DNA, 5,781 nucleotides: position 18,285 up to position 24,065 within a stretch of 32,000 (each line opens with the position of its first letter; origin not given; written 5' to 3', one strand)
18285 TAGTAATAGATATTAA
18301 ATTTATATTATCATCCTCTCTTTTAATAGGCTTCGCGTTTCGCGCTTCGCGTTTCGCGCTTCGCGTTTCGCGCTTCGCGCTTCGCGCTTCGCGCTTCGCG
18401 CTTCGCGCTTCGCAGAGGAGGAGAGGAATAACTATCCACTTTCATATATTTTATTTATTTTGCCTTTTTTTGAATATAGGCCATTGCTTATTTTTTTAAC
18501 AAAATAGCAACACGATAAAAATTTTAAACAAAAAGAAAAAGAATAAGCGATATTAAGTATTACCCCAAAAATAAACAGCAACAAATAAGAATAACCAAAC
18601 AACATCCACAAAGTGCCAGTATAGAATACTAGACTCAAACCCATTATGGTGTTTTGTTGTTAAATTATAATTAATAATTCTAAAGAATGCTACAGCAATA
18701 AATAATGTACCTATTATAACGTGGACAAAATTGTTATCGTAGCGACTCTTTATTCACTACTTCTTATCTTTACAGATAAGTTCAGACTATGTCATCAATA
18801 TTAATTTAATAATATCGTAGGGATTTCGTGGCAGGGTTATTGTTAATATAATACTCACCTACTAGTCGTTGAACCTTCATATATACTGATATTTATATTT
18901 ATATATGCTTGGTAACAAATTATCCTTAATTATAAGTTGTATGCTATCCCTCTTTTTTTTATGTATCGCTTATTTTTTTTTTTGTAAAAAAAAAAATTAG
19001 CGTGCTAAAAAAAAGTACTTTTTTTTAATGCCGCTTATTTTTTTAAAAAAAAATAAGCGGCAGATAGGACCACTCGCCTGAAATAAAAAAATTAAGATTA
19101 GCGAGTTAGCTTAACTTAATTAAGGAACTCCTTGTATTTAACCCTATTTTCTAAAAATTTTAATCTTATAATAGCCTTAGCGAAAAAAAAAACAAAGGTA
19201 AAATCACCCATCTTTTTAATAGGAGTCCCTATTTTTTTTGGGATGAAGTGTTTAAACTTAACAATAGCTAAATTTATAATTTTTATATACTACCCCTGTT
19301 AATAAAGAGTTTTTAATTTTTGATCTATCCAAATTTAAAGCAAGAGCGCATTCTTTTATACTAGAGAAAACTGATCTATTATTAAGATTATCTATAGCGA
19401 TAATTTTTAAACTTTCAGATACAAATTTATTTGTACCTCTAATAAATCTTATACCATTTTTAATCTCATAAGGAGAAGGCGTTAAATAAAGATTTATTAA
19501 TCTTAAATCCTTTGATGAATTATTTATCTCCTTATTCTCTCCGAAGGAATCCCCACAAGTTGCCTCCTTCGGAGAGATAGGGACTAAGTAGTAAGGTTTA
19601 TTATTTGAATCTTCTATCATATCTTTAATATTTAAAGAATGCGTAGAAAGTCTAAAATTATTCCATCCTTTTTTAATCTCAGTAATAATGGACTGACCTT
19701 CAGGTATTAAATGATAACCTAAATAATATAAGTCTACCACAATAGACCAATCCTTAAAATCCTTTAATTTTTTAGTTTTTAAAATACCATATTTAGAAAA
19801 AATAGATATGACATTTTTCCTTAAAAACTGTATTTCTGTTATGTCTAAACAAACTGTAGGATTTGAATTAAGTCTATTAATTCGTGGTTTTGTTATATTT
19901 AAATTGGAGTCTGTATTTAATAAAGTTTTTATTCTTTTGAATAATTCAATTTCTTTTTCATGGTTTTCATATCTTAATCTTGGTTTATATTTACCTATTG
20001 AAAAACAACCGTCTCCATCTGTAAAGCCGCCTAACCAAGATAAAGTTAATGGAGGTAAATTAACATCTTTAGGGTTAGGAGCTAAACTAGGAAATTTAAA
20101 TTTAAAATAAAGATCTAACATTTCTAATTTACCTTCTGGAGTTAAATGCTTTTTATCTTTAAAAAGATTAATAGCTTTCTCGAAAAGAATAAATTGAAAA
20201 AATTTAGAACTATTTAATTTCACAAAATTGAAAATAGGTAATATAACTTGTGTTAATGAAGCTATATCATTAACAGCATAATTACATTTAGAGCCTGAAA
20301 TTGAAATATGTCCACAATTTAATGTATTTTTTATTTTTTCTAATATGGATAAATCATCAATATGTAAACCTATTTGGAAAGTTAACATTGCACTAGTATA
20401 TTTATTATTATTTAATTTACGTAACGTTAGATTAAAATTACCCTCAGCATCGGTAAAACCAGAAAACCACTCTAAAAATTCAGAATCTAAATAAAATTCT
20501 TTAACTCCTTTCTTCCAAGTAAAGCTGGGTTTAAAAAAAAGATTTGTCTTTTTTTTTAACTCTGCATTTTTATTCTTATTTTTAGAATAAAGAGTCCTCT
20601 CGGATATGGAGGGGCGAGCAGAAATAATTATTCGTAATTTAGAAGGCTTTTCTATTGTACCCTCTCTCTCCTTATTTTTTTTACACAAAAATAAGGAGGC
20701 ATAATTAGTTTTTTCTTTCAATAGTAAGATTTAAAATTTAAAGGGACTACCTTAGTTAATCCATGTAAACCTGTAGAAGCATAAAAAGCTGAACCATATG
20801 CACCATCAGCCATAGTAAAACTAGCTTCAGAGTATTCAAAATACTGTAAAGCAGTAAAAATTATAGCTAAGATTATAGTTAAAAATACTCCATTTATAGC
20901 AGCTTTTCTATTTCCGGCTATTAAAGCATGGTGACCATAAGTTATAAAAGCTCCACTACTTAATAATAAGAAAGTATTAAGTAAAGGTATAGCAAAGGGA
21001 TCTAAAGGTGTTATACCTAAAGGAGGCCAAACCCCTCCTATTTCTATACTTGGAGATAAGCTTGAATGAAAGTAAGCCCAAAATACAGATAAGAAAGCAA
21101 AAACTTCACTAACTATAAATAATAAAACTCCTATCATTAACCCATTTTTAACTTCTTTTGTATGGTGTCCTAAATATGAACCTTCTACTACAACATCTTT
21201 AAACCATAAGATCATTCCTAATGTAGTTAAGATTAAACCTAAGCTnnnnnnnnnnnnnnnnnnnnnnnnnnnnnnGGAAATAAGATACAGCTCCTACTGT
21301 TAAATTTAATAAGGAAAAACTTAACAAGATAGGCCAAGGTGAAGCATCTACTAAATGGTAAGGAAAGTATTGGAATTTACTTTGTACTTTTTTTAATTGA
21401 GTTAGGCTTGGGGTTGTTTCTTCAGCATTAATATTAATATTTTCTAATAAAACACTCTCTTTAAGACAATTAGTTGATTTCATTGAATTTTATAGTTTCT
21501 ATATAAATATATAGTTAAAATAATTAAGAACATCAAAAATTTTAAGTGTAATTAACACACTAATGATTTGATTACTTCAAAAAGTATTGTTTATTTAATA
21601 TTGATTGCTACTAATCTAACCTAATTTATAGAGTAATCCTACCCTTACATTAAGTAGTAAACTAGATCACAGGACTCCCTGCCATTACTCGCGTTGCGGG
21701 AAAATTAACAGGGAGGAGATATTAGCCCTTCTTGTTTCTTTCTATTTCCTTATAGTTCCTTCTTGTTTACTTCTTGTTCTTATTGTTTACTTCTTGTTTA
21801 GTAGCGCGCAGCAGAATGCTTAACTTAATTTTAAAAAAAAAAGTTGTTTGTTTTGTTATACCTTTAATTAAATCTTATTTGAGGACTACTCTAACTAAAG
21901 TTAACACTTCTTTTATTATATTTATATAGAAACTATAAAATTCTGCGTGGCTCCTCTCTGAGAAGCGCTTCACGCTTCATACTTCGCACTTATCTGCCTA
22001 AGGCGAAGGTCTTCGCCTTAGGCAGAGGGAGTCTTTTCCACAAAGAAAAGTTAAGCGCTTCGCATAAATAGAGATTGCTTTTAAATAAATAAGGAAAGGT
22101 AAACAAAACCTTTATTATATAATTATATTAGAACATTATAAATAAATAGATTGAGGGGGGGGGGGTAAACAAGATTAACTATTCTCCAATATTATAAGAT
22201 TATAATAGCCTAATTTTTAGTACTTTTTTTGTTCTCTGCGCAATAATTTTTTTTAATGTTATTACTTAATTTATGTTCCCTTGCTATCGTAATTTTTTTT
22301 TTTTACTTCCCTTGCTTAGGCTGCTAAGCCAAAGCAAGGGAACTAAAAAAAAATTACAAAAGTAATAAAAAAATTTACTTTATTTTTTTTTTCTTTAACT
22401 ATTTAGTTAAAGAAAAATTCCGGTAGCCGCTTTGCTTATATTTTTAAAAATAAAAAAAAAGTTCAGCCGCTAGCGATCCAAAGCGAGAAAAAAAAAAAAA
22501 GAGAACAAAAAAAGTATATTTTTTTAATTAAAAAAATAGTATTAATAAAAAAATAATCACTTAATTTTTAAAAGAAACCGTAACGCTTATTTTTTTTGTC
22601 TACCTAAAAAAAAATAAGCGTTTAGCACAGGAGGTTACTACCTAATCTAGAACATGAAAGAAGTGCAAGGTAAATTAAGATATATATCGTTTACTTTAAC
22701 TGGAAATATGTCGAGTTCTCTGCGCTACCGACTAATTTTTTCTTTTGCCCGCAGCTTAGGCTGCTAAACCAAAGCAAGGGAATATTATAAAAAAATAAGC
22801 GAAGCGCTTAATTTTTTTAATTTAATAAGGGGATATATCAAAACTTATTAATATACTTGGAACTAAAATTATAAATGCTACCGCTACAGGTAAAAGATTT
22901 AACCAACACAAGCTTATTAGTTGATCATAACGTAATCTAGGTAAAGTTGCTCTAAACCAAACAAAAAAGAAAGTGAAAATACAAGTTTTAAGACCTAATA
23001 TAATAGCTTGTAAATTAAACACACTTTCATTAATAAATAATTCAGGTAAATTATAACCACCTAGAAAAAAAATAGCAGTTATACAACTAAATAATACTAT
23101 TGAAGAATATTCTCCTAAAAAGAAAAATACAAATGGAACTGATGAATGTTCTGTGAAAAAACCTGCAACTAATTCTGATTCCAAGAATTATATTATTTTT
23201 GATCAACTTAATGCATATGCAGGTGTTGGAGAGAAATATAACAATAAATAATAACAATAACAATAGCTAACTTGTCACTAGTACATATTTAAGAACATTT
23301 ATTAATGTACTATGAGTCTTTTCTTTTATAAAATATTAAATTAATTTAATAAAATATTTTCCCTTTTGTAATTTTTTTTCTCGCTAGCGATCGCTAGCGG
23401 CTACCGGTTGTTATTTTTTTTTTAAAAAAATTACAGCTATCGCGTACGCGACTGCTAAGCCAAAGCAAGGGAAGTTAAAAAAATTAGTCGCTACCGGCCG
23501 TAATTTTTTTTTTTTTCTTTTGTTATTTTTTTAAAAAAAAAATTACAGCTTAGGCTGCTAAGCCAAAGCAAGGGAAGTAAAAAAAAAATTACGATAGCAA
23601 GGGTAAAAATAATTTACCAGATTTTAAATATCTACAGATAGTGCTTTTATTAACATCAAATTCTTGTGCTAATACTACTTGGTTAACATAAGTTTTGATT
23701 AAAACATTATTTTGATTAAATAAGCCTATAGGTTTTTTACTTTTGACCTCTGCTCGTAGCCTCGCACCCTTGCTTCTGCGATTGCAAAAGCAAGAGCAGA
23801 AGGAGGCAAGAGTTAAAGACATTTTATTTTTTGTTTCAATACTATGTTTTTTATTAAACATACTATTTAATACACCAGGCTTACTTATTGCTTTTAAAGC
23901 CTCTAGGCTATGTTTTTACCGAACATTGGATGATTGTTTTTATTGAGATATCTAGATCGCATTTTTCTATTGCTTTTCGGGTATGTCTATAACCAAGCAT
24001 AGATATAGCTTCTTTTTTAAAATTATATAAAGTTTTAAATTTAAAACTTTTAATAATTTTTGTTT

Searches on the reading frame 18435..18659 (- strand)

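Call 17: search_protein_families(library=pfam, proteins=[window:18435-18659:-], max_evalue=0.01)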
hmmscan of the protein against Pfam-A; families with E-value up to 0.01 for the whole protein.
seq(75 aa): 1 family
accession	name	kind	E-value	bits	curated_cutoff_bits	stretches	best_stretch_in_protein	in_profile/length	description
PF09842.14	DUF2069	-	0.00049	20.6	23.3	1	13-60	26-72/104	Predicted membrane protein (DUF2069)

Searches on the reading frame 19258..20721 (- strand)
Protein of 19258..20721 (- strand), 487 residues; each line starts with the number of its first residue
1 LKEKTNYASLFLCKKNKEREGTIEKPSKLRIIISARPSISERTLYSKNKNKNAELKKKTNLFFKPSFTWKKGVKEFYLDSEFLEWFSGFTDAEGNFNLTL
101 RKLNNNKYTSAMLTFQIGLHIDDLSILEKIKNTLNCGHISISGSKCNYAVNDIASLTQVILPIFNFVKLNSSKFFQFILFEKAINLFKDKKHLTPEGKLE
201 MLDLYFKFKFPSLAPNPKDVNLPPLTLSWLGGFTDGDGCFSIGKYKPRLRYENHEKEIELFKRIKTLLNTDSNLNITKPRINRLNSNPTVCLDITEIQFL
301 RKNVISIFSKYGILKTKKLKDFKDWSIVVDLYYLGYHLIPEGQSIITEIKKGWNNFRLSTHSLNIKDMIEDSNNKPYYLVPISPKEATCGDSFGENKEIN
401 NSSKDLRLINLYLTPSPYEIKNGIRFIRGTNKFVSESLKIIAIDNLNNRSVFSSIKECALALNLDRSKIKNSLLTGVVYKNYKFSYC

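Call 6: search_protein_families(library=pfam, proteins=[window:19258-20721:-])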
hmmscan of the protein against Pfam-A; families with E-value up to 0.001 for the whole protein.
window:19258-20721:- (487 aa): 2 families
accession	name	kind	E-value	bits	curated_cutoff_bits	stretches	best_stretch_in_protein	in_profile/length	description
PF00961.24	LAGLIDADG_1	-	5e-33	114.5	23.1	2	87-183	2-101/102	LAGLIDADG endonuclease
PF22083.2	I-HmuI_NUMOD-like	-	0.00066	19.7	27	0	442-473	2-33/46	DNA endonuclease I-HmuI-like, NUMOD-like domain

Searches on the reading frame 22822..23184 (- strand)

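Call 6: search_protein_families(library=pfam, proteins=[window:22822-23184:-])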
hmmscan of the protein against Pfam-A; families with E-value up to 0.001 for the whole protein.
window:22822-23184:- (120 aa): 1 family
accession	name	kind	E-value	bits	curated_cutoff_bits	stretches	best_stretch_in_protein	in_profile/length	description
PF00146.26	NADHdh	-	3e-32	112.6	27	1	2-108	200-297/298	NADH dehydrogenase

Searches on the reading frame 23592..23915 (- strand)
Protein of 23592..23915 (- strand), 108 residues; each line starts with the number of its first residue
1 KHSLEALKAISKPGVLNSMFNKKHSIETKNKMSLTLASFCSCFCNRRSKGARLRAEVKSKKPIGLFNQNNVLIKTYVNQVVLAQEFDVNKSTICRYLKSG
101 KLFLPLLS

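Call 17: search_protein_families(library=pfam, proteins=[window:23592-23915:-], max_evalue=0.01)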
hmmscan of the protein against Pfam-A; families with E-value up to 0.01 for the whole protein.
seq(108 aa): 2 families
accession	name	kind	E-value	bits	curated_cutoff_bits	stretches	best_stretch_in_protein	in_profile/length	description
PF07460.16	NUMOD3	-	4.6e-05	23.7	20.4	1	2-33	4-37/37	NUMOD3 motif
PF13613.12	HTH_Tnp_4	-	0.00027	20.9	27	1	74-98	17-41/53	Helix-turn-helix of DDE superfamily endonuclease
